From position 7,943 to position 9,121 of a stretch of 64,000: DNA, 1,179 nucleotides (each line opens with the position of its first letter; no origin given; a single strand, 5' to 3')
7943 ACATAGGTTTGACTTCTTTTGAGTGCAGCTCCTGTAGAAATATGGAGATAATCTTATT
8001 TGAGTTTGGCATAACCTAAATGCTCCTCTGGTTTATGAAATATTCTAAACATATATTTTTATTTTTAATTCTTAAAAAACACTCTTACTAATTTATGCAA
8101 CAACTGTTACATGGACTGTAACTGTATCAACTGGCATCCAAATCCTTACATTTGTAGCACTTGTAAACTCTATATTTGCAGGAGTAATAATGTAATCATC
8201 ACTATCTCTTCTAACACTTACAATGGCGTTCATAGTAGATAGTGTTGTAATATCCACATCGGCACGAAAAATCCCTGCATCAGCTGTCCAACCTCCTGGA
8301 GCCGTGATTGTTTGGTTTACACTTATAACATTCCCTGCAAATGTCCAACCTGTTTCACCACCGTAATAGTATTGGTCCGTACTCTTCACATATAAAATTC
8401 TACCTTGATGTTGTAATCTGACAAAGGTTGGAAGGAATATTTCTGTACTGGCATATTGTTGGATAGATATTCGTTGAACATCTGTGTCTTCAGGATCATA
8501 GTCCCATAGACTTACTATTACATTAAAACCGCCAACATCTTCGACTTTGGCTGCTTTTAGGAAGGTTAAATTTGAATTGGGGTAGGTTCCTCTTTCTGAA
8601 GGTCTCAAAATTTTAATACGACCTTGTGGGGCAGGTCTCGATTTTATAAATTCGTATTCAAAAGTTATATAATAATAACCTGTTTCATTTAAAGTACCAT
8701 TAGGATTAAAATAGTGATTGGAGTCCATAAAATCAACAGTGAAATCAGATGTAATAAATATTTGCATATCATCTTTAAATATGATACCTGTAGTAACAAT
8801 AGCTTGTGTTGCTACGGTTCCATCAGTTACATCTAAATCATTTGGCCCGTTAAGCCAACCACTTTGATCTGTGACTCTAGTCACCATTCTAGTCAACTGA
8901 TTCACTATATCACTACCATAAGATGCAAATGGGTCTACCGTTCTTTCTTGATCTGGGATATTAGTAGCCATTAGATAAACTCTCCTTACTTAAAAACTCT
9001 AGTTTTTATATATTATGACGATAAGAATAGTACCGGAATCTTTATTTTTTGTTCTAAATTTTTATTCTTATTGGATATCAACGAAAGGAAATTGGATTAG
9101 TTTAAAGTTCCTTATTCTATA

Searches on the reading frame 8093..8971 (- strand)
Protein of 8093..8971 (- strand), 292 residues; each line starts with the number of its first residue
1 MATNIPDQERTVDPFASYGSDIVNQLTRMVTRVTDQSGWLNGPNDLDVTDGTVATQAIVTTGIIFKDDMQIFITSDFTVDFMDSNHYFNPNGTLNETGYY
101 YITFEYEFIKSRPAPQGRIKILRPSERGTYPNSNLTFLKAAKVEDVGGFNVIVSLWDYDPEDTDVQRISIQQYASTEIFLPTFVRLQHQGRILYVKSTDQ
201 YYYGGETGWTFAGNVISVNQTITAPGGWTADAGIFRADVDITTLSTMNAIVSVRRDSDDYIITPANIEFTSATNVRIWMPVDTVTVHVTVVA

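Call 12: search_protein_families(library=phrogs, proteins=[window:8093-8971:-], max_evalue=0.001)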
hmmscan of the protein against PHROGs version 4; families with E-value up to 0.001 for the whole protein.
window:8093-8971:- (292 aa): 0 families

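Call 62: find_related_loci(query=window:8093-8971:-, collection=viral_contigs, flank=10000)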
Query window:8093-8971:- (292 aa) in viral_contigs; peptide patterns used: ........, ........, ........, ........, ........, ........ (x = any residue, [..] = any of these).
3 stretches matched a pattern, but none encodes a relative of the query by tblastn (E <= 1e-3).
